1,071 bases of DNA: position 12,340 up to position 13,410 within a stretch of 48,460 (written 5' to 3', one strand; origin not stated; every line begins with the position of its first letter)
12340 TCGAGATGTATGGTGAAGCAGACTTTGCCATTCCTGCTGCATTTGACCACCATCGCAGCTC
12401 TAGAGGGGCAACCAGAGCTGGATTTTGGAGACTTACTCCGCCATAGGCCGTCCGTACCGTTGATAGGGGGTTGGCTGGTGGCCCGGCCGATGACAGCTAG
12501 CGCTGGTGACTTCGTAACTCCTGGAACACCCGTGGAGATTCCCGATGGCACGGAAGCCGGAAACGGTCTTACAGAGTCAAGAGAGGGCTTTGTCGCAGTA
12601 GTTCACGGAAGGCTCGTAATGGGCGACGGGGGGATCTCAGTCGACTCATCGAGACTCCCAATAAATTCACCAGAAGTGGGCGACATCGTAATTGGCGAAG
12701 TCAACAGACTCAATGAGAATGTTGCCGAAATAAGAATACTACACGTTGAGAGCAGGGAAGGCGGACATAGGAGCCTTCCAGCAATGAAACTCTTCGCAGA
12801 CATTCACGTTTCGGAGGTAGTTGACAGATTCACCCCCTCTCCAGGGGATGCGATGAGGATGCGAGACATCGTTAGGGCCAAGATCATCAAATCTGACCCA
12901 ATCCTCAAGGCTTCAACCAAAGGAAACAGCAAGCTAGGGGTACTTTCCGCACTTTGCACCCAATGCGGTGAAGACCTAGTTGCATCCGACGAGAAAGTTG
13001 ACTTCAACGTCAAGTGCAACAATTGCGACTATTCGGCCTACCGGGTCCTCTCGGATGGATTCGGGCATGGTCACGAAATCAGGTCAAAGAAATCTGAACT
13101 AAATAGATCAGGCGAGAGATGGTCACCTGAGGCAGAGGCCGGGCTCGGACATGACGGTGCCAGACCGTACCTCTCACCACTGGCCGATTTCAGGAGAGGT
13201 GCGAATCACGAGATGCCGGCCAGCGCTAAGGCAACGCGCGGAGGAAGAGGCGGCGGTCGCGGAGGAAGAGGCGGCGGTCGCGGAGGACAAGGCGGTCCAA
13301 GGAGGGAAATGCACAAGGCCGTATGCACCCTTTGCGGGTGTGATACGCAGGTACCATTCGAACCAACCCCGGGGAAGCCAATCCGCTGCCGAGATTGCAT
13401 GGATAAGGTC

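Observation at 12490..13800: Exosome cap subunit Csl4 fused in one ORF to an RGG box, a second zinc ribbon and a canonical RRM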

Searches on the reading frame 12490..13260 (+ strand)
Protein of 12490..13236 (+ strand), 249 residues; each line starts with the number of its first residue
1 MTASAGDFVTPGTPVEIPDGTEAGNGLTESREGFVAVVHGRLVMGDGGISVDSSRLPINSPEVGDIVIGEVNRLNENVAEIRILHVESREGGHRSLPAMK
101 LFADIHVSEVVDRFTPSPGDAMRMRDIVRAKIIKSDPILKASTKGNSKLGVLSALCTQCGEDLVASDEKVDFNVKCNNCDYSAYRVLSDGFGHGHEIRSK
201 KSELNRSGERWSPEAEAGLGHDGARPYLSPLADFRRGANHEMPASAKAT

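Call 27: search_protein_representatives(protein=window:12490-13236:+)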
Query: 249 residues. Proteins with E-value up to 0.001 (for the whole library): 302; up to 1e-10: 51; up to 1e-30: 15. The best 150 are listed.
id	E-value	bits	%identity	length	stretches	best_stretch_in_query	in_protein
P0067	1.7e-96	338.9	65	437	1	1-249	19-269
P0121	2.9e-45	171.1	47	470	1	7-217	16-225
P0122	4.3e-45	170.6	47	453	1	7-216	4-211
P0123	8.3e-45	169.6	57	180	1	103-243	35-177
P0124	2.4e-41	158.3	53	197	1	94-231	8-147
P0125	2.7e-39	151.6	48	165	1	3-161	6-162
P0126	4.7e-37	144.2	39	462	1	4-235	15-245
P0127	3.1e-35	138.3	40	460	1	10-217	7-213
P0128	5.5e-35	137.5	36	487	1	7-237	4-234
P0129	2.6e-34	135.2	38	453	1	7-222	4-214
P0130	2.8e-33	131.9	49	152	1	22-163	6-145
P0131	3.6e-33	131.5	57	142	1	34-144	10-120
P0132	3.8e-33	131.4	73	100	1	122-205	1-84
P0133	1.2e-32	129.9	37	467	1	7-235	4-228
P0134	8.3e-31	123.8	34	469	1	8-238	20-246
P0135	2.5e-29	118.9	39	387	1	8-217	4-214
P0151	7.8e-15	71.5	32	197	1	4-193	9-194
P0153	1.2e-13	67.6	37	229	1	7-194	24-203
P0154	1.4e-13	67.4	32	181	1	8-194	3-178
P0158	1.7e-12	63.8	32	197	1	5-191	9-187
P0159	2.7e-12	63.2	32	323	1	5-194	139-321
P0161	7.2e-12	61.8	35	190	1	5-185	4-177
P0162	8.1e-12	61.6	31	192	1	6-193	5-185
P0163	9.3e-12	61.4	32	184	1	9-193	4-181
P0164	1.2e-11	61.0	29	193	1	7-193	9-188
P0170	2.8e-11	59.8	33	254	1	4-210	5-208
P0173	1.5e-10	57.5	30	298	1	6-192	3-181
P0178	2.9e-10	56.5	30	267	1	5-194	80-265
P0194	3.0e-09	53.2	32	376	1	5-194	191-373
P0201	6.9e-09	52.0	34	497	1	5-194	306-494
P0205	1.2e-08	51.2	31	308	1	62-204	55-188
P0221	5.8e-08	49.0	28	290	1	24-216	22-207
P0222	6.2e-08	48.9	36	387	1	57-200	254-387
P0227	9.4e-08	48.3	35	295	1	59-194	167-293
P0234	2.0e-07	47.3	26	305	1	5-198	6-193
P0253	7.1e-07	45.4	29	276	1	62-237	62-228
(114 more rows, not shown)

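Call 31: list_cluster_members(proteins=[P0121, P0122, P0126, P0127, P0128, P0129, P0133, P0134, P0135, P0170])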
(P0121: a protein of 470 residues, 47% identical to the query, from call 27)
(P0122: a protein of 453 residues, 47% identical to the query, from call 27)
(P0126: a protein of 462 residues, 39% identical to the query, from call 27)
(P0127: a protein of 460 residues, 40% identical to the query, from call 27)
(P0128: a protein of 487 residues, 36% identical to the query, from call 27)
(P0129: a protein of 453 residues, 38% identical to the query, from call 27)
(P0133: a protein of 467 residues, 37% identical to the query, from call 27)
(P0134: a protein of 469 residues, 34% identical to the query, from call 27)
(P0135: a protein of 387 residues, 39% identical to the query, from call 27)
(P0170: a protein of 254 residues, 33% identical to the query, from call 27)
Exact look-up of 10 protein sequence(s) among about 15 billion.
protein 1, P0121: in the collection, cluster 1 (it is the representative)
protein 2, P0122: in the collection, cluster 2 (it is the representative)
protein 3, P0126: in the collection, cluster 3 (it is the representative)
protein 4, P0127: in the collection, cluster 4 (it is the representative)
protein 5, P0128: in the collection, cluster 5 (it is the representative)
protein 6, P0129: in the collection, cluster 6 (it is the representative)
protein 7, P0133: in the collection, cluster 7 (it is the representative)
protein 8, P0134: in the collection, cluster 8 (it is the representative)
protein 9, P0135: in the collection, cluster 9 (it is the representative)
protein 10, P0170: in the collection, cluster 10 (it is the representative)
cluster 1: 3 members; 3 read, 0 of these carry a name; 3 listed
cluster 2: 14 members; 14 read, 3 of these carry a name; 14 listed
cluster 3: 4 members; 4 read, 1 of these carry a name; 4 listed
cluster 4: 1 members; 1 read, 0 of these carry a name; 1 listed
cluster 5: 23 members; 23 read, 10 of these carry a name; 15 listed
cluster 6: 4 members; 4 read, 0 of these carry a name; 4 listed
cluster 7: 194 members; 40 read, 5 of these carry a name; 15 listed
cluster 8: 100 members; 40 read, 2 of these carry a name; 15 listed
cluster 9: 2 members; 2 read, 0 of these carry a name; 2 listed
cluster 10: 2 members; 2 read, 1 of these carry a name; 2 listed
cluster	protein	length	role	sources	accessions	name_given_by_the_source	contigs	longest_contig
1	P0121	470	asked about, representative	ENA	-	-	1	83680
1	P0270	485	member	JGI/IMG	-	-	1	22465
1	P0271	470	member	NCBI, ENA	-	-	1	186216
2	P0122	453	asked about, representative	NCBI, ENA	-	-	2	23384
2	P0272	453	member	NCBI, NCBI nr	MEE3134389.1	MAG: exosome complex RNA-binding protein Csl4 [Candidatus Thermoplasmatota archaeon] | exosome complex RNA-binding protein Csl4 [Candidatus Thermoplasmatota archaeon]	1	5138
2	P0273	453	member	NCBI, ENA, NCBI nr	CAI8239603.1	MAG: Uncharacterised protein [Methanobacteriota archaeon] | MAG: Uncharacterised protein [Euryarchaeota archaeon]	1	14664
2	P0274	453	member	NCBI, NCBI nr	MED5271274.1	MAG: exosome complex RNA-binding protein Csl4 [Candidatus Thermoplasmatota archaeon] | exosome complex RNA-binding protein Csl4 [Candidatus Thermoplasmatota archaeon]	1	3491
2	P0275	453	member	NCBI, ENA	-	-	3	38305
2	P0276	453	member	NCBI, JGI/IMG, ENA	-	-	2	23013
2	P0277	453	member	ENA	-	-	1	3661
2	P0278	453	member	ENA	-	-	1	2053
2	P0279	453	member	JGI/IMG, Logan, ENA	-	-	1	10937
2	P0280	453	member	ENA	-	-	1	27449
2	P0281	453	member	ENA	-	-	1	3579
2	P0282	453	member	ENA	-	-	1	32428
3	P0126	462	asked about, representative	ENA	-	-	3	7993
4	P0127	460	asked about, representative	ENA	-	-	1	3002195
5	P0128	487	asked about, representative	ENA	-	-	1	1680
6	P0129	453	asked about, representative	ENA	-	-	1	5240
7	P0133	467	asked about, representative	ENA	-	-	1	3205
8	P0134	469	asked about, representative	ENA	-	-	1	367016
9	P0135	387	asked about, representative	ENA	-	-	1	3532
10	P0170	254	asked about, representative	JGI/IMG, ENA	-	exosome complex component CSL4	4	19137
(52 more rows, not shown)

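Call 38: find_homologous_proteins(query=P0133, max_evalue=1e-20)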
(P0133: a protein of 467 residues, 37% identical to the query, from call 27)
Query P0133 (467 aa): 304 proteins with E <= 1e-20 among 8000 candidates; the best 120 are listed.
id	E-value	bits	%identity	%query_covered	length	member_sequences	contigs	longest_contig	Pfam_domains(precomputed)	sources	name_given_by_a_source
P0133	0.0e+0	1064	100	100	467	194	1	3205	PF00076.29,PF16367.12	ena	-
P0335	3.8e-266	901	84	100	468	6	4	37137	PF00076.29,PF16367.12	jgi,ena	-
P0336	9.3e-260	880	82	97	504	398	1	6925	PF00076.29,PF14382.13,PF16367.12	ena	-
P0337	1.3e-254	863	81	97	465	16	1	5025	PF00076.29,PF14382.13,PF16842.12,PF16367.12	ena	-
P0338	3.9e-254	862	80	100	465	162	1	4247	PF00076.29,PF14382.13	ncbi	-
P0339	6.7e-254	861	79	100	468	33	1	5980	PF00076.29,PF14382.13,PF16367.12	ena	-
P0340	3.2e-253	859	79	100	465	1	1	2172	PF00076.29,PF14382.13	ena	-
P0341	1.6e-252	857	80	97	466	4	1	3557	PF00076.29,PF14382.13,PF16367.12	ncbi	-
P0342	4.4e-249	845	78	99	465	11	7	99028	PF00076.29,PF14382.13,PF16367.12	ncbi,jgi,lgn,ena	-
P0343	3.7e-248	842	80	97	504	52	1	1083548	PF00076.29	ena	-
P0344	1.4e-237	807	76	97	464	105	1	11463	PF00076.29,PF14382.13,PF16367.12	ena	-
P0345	4.2e-226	769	72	100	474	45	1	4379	PF00076.29,PF14382.13,PF16367.12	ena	-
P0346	8.8e-226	768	70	100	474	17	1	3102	PF00076.29,PF14382.13,PF16367.12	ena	-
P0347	7.0e-225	765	71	92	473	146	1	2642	PF00076.29,PF14382.13,PF16367.12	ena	-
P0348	4.2e-224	763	70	97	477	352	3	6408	PF00076.29,PF14382.13,PF16842.12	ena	-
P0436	9.8e-198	676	63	100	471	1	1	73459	PF00076.29,PF14382.13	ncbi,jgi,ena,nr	ncbi:MAG: exosome complex RNA-binding protein Csl4 [Candidatus Poseidonia sp.]|nr:exosome complex RN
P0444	1.9e-197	675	63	97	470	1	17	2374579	PF00076.29,PF14382.13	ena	-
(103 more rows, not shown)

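Call 39: find_encoding_contigs(protein=P0444, flank=10000, max_places=2)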
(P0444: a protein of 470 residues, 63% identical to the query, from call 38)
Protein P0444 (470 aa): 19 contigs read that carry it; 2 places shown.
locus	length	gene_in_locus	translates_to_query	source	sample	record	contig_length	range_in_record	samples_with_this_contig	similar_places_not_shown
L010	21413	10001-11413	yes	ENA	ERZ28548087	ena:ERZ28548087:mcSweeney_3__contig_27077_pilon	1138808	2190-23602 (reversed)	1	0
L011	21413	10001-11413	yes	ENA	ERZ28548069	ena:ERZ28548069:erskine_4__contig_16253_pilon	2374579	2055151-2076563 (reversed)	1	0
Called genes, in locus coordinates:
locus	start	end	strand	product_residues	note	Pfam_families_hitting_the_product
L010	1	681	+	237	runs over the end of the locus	PF01578:Cytochrom_C_asm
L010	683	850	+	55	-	-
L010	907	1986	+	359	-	PF04981:NMD3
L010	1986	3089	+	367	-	PF01380:SIS (faint), PF10432:bact-PGI_C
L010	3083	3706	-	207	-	PF01551:Peptidase_M23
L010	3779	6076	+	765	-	-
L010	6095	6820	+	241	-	PF00535:Glycos_transf_2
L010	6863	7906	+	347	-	PF01118:Semialdhyde_dh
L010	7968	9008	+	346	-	-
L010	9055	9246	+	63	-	-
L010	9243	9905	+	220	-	PF05175:MTS, PF03602:Cons_hypoth95, PF06325:PrmA (weak)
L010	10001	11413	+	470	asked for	PF14382:ECR1_N, PF00076:RRM_1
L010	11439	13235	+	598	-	PF04055:Radical_SAM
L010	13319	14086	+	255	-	PF03167:UDG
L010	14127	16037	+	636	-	PF00501:AMP-binding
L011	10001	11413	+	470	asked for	PF14382:ECR1_N, PF00076:RRM_1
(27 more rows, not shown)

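Call 40: find_encoding_contigs(protein=P0436, flank=10000, max_places=1)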
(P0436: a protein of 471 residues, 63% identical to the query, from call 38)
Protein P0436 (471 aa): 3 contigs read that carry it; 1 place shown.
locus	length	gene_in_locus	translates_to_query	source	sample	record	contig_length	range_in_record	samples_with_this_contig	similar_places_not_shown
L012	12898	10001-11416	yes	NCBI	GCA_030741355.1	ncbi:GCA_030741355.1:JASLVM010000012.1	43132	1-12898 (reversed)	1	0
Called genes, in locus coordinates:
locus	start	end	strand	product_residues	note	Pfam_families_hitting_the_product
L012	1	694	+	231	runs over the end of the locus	PF01578:Cytochrom_C_asm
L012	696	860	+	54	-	-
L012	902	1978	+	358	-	PF04981:NMD3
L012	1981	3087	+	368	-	PF01380:SIS (weak), PF10432:bact-PGI_C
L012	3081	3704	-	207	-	PF01551:Peptidase_M23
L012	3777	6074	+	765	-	-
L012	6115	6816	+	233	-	PF00535:Glycos_transf_2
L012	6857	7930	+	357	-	PF01118:Semialdhyde_dh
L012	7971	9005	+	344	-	-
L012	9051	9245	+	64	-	PF13240:Zn_Ribbon_1 (weak)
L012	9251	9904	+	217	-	PF06325:PrmA, PF03602:Cons_hypoth95, PF05175:MTS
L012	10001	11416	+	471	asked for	PF14382:ECR1_N, PF00076:RRM_1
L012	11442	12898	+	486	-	PF04055:Radical_SAM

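Call 48: list_cluster_members(proteins=[P0151, P0153, P0154, P0158, P0161, P0162, P0163, P0164, P0253, P0221])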
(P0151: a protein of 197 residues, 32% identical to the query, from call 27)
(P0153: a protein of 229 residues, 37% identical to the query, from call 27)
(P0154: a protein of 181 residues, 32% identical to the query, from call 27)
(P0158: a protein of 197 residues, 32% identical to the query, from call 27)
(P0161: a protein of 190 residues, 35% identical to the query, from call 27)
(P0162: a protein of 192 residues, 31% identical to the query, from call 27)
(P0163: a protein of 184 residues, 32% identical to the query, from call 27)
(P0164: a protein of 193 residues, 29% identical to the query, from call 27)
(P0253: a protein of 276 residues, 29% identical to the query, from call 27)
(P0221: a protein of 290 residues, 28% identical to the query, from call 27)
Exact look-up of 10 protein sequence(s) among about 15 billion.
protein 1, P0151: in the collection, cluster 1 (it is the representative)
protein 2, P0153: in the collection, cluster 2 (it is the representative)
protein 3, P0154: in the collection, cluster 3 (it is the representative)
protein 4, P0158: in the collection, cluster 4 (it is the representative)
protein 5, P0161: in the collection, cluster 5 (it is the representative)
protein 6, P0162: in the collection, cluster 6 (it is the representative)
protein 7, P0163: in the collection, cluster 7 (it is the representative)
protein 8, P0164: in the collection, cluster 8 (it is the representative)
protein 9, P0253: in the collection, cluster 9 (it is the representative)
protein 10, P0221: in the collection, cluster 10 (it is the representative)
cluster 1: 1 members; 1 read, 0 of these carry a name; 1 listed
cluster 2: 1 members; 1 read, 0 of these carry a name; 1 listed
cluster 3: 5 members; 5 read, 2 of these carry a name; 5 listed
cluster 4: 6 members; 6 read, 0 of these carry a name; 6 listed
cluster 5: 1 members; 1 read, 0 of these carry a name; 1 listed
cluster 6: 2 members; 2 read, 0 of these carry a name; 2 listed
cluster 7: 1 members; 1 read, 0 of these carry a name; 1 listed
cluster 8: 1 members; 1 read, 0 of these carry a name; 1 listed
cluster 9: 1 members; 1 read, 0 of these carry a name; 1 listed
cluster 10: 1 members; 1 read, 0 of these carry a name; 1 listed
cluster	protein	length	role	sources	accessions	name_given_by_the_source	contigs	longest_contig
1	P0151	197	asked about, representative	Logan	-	-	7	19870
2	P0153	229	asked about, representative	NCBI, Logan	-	-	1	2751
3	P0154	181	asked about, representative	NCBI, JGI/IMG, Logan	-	exosome complex component CSL4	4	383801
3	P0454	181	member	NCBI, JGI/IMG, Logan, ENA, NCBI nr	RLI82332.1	RNA-binding protein [Archaeoglobales archaeon] | MAG: RNA-binding protein [Archaeoglobales archaeon]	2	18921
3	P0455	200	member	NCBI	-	-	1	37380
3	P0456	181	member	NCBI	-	-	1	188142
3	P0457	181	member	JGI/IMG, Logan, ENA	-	-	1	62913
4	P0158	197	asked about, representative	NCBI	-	-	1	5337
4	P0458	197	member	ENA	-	-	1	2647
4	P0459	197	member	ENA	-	-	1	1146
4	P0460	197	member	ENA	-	-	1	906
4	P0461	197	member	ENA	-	-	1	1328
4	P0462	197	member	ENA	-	-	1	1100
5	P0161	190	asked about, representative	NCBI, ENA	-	-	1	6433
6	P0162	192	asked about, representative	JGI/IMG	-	-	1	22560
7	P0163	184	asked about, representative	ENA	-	-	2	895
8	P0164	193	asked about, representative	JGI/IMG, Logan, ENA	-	-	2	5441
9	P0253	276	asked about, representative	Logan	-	-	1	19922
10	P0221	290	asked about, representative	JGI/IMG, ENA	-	-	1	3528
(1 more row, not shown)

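Call 61: predict_structure(alignment_id=A5)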
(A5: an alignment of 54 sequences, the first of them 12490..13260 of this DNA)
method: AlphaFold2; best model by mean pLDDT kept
length: 257 residues; sequences in the alignment: 54
mean_pLDDT: 78.4   pTM: 0.63
mean pLDDT of the five models: 78.4, 75.0, 66.1, 62.1, 58.8
residues with pLDDT >= 90: 83; 70-90: 102; 50-70: 54; < 50: 18
segments of 3 or more residues with pLDDT < 50: 222-229, 250-257
pLDDT, mean of each block of 10 residues (from residue 1): 85 89 89 89 88 73 92 85 87 71 78 58 90 89 88 93 90 91 89 80 77 65 46 52 54 38
secondary structure, 60 per line:
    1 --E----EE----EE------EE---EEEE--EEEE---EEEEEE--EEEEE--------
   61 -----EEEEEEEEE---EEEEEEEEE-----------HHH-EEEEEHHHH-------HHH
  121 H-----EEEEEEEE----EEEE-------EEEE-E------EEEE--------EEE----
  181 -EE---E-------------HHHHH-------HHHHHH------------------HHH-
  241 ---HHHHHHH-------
elements in order: E27-30 E33-36 E40-45 E48-52 E66-74 E78-86 E102-106 H107-110 H118-121 E127-134 E139-142 E150-153 E162-165 E174-176 H201-205 H213-218 H244-250

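Call 64: fold_search(model_id=the predicted structure, library=pdb)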
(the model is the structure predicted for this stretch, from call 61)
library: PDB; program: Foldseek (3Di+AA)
matches with E <= 10: 949; with E <= 0.001: 67
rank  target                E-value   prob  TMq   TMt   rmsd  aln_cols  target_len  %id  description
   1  2ba1_A                2.3e-13  1.00  0.46  0.64   8.3       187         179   29  Archaeal exosome core (released 2005-11-22)
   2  5okz_S                2.0e-10  1.00  0.43  0.52   8.5       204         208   21  Crystal Strucrure of the Mpp6 Exosome complex (released 2017-08-30)
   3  5okz_m                3.6e-10  1.00  0.43  0.57   7.6       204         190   22  Crystal Strucrure of the Mpp6 Exosome complex (released 2017-08-30)
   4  8qcf_J                6.8e-10  1.00  0.41  0.46  10.8       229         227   21  yeast cytoplasmic exosome-Ski2 complex degrading a RNA substrate (released 2024-01-10)
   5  8r1o_I                9.9e-10  1.00  0.40  0.57   8.1       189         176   20  Structure of C. thermophilum RNA exosome core (released 2024-07-17)
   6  4oo1_I                9.9e-10  1.00  0.40  0.47   9.1       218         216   22  Structure of an Rrp6-RNA exosome complex bound to poly(A) RNA (released 2014-07-02)
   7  5c0w_I                1.4e-09  1.00  0.40  0.45   9.7       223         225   21  Structure of a 12-subunit nuclear exosome complex bound to single-stranded RNA substrates (released 2015-07-29)
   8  5jea_I                1.6e-09  1.00  0.40  0.43  12.5       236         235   21  Structure of a cytoplasmic 11-subunit RNA exosome complex including Ski7, bound to RNA (released 2016-07-13)
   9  6d6q_I                1.7e-09  1.00  0.42  0.56   7.2       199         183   23  Human nuclear exosome-MTR4 RNA complex - overall reconstruction (released 2018-06-20)
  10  5vzj_I                2.6e-09  1.00  0.41  0.50   8.0       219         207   19  STRUCTURE OF A TWELVE COMPONENT MPP6-NUCLEAR RNA EXOSOME COMPLEX BOUND TO RNA (released 2017-08-02)
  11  9g8n_J                4.3e-09  1.00  0.41  0.56   8.5       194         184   22  80S-bound human Ski2-exosome complex (released 2024-10-16)
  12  4ifd_I                4.7e-09  1.00  0.42  0.46  10.0       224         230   23  Crystal structure of an 11-subunit eukaryotic exosome complex bound to RNA (released 2013-02-06)
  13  5okz_c                1.3e-08  1.00  0.41  0.53   7.8       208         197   21  Crystal Strucrure of the Mpp6 Exosome complex (released 2017-08-30)
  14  5k36_I                1.4e-08  1.00  0.41  0.47   8.3       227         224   22  Structure of an eleven component nuclear RNA exosome complex bound to RNA (released 2016-11-02)
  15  5g06_I                2.0e-08  1.00  0.42  0.48  10.4       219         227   22  Cryo-EM structure of yeast cytoplasmic exosome (released 2016-06-15)
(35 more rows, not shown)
